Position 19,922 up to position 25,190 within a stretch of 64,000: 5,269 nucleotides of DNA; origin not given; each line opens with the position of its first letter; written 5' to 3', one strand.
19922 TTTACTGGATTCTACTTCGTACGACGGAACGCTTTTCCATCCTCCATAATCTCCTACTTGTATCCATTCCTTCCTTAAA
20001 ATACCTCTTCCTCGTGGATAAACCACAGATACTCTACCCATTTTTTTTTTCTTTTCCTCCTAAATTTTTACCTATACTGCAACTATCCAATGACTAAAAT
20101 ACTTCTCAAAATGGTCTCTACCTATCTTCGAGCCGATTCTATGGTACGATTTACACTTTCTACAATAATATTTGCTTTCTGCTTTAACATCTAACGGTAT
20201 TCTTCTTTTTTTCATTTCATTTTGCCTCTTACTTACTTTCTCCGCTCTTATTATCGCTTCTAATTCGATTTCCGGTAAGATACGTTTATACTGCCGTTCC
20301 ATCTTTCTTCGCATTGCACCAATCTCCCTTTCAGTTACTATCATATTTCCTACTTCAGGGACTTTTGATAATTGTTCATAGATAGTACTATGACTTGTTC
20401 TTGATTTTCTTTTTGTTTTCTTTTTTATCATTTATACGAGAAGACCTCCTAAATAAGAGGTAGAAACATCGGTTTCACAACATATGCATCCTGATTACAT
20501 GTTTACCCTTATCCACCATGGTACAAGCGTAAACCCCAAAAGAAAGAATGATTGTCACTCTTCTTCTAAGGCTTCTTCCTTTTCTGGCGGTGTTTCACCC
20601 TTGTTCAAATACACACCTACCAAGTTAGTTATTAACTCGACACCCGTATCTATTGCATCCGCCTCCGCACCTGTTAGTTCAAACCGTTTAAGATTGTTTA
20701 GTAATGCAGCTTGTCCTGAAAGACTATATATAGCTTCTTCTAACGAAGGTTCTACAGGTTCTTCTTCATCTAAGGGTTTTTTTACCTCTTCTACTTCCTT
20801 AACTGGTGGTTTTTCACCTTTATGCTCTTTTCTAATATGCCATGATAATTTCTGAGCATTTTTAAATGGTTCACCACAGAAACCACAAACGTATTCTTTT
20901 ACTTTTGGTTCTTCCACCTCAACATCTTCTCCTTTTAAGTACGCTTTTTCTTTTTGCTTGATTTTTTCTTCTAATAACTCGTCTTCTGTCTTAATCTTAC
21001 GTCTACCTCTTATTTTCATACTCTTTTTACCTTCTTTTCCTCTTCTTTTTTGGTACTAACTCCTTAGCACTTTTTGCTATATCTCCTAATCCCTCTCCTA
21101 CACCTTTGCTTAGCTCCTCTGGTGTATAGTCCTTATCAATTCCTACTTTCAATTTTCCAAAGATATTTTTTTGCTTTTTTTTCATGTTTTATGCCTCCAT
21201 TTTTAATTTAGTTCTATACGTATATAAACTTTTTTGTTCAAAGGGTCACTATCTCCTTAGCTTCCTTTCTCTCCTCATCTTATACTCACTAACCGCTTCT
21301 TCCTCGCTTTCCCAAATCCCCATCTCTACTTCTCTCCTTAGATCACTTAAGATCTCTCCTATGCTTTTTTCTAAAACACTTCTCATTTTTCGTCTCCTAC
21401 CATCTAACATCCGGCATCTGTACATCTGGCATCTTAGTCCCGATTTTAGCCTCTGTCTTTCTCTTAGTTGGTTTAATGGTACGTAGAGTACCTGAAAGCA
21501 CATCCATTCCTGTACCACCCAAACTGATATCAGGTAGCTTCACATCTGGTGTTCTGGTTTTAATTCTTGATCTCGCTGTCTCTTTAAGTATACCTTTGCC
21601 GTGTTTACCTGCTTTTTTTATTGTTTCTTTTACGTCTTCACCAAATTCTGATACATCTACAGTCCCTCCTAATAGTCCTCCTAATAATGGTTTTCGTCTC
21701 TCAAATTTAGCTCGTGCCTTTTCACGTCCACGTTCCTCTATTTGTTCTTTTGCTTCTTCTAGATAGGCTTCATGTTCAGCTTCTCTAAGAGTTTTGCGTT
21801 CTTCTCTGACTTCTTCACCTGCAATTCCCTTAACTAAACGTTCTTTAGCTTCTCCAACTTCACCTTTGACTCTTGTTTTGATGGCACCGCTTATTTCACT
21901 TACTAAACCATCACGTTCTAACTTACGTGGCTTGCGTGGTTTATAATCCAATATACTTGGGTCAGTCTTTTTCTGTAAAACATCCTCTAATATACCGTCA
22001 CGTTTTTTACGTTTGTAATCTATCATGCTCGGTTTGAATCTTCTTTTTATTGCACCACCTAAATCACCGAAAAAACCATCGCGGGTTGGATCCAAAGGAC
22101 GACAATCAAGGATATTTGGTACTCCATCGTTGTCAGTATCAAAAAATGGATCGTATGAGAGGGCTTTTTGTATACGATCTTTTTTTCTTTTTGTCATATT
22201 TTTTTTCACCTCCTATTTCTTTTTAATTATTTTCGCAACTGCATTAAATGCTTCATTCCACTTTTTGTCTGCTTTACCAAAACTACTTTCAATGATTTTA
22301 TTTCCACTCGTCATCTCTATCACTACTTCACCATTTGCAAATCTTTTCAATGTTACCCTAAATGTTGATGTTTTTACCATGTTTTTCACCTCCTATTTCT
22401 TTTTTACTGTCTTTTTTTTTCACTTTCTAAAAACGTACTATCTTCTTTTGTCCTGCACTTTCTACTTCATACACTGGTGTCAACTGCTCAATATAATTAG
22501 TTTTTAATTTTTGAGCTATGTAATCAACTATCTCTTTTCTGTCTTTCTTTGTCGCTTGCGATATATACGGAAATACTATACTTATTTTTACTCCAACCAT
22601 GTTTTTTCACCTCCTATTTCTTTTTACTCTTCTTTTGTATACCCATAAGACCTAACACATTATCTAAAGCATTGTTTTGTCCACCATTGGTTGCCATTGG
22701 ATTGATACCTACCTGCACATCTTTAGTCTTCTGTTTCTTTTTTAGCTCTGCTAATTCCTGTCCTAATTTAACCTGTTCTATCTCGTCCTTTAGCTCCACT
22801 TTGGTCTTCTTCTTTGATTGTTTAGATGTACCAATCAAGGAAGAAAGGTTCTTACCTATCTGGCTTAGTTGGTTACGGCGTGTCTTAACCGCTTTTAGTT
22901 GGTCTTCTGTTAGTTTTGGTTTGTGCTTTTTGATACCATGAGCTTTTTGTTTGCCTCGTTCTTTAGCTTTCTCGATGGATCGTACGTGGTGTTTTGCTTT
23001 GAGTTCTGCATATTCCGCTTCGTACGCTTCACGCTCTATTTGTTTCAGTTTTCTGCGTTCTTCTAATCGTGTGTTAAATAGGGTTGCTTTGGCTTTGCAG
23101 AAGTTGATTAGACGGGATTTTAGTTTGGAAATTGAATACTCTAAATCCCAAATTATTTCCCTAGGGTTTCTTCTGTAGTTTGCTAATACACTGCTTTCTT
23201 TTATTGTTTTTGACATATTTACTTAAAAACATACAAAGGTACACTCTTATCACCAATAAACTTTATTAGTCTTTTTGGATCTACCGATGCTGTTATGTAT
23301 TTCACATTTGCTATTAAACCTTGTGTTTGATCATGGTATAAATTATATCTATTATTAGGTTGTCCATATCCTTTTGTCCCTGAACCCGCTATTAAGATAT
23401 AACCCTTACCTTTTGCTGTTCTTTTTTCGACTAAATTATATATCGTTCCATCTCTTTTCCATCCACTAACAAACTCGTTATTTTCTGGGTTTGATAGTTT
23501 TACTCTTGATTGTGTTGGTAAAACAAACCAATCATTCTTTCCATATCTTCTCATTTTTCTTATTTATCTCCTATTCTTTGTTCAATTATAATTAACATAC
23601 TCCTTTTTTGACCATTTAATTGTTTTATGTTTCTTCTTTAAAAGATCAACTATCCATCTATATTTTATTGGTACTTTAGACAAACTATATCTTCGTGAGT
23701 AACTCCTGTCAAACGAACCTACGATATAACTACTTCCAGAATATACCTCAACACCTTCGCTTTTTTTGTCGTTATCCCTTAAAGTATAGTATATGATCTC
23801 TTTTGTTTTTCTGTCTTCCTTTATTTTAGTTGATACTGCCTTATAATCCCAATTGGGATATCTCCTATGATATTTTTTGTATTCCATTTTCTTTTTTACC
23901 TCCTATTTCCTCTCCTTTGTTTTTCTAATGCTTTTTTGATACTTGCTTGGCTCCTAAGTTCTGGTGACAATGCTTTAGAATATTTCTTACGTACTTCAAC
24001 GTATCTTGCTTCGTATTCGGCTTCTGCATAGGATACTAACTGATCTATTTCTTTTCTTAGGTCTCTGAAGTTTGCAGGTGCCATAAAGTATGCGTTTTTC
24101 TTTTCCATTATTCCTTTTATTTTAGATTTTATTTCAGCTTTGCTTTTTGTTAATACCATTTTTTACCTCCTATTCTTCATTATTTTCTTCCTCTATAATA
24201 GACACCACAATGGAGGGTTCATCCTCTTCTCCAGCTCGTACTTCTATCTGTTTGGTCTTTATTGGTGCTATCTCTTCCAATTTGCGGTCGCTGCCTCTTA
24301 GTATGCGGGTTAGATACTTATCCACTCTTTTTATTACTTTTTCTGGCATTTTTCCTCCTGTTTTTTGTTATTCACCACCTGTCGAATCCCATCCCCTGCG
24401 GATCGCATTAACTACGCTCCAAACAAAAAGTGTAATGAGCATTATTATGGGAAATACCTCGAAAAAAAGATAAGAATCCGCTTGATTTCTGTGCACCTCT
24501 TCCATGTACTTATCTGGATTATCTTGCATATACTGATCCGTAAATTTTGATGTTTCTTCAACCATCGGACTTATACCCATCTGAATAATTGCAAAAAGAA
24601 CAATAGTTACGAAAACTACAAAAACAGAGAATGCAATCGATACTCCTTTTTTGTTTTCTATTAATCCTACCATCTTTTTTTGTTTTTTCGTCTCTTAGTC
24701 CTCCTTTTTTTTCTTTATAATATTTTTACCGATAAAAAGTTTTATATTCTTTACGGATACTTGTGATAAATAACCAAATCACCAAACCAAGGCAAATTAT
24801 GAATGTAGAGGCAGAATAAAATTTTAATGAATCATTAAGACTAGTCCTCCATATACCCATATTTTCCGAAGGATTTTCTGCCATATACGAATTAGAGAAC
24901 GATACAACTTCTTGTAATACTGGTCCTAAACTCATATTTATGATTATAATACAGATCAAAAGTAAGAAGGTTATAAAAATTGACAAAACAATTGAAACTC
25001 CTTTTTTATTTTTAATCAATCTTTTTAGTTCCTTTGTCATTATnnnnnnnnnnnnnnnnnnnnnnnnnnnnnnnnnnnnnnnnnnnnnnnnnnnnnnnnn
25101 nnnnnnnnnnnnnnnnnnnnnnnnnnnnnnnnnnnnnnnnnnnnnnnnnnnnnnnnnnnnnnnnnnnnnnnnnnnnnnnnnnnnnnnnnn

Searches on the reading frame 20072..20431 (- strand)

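Call 87: search_protein_families(library=pfam, proteins=[window:20072-20431:-], max_evalue=0.1)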
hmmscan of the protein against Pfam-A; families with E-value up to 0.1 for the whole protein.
window:20072-20431:- (119 aa): 0 families

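Call 97: search_protein_families(library=phrogs, proteins=[window:20072-20431:-], max_evalue=0.1)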
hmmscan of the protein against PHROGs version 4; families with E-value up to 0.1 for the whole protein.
window:20072-20431:- (119 aa): 1 family
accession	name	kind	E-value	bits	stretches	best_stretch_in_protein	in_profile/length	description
phrog_5956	-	DNA, RNA and nucleotide metabolism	0.099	13.3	0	59-110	31-82/138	HNH endonuclease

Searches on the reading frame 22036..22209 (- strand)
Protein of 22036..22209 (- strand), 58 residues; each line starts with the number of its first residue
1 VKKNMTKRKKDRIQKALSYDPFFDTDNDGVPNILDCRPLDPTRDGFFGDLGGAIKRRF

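Call 26: search_protein_families(library=pfam, proteins=[window:22036-22209:-], max_evalue=10)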
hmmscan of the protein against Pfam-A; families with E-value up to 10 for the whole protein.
seq(58 aa): 1 family
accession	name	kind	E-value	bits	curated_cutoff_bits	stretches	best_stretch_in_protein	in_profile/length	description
PF02412.23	TSP_3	-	0.03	14.4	25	1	24-36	15-27/36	Thrombospondin type 3 repeat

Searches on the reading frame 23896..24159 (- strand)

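Call 97: search_protein_families(library=phrogs, proteins=[window:23896-24159:-], max_evalue=0.1)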
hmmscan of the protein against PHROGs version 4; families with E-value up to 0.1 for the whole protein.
window:23896-24159:- (87 aa): 1 family
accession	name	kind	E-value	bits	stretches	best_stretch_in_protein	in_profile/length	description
phrog_13581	-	unknown function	0.025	15.6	1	30-82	36-90/111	-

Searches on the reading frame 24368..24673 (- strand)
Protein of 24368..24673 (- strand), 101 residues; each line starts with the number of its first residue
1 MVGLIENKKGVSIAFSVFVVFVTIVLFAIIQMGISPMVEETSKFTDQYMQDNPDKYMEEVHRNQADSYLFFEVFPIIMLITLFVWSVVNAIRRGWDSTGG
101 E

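Call 32: search_protein_families(library=ncbifam, proteins=[window:24368-24673:-], max_evalue=1)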
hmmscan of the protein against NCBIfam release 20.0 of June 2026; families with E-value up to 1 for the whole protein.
window:24368-24673:- (101 aa): 2 families
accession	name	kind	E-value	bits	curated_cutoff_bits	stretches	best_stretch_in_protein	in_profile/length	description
NF011110.0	PRK14538.1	equivalog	0.008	14.3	707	1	7-92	6-78/838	putative bifunctional signaling protein/50S ribosomal protein L9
TIGR01432.1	QOXA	equivalog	0.062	12.6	240.95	1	12-87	36-97/227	cytochrome aa3 quinol oxidase subunit II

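Call 87: search_protein_families(library=pfam, proteins=[window:24368-24673:-], max_evalue=0.1)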
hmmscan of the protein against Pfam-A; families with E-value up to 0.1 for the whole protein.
window:24368-24673:- (101 aa): 5 families
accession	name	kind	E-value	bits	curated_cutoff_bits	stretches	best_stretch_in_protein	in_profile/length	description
PF07698.17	7TM-7TMR_HD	-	0.016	15.6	29.4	0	4-44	147-188/190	7TM receptor with intracellular HD hydrolase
PF12420.13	DUF3671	-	0.036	14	34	1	5-85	155-204/223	Fam-L, Fam-M like protein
PF01529.25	DHHC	-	0.05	14.1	28.7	1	14-91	50-121/133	DHHC palmitoyltransferase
PF10572.14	UPF0556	-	0.076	13.4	25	1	50-75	42-67/123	UPF0556 domain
PF01312.24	Bac_export_2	-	0.095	12.4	24.4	0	19-95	29-102/335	FlhB HrpN YscU SpaS Family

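Call 97: search_protein_families(library=phrogs, proteins=[window:24368-24673:-], max_evalue=0.1)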
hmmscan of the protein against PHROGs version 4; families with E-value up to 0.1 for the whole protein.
window:24368-24673:- (101 aa): 0 families

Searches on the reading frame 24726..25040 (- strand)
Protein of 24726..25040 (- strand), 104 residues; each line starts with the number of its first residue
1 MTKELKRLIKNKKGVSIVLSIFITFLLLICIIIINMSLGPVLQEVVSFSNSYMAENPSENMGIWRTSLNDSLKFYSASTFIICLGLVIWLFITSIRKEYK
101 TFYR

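Call 32: search_protein_families(library=ncbifam, proteins=[window:24726-25040:-], max_evalue=1)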
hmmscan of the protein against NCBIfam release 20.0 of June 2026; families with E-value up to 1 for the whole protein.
window:24726-25040:- (104 aa): 2 families
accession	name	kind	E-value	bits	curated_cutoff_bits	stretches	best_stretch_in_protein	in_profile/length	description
NF033175.1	fuso_auto_Nterm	subfamily_domain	0.15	12.2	55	1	2-28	3-29/120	autotransporter-associated N-terminal domain-containing protein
NF033218.1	anchor_AmaP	equivalog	0.5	10.1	55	1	17-100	7-76/166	alkaline shock response membrane anchor protein AmaP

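Call 87: search_protein_families(library=pfam, proteins=[window:24726-25040:-], max_evalue=0.1)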
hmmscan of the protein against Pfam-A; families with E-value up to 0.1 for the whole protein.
window:24726-25040:- (104 aa): 1 family
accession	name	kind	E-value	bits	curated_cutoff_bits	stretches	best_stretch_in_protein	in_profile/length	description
PF12420.13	DUF3671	-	5.8e-05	23.1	34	1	3-99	149-212/223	Fam-L, Fam-M like protein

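Call 97: search_protein_families(library=phrogs, proteins=[window:24726-25040:-], max_evalue=0.1)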
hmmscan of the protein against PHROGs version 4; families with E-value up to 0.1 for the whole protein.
window:24726-25040:- (104 aa): 1 family
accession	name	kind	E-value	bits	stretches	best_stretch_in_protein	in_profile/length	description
phrog_31444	-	unknown function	0.038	15.3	0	79-102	48-71/74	-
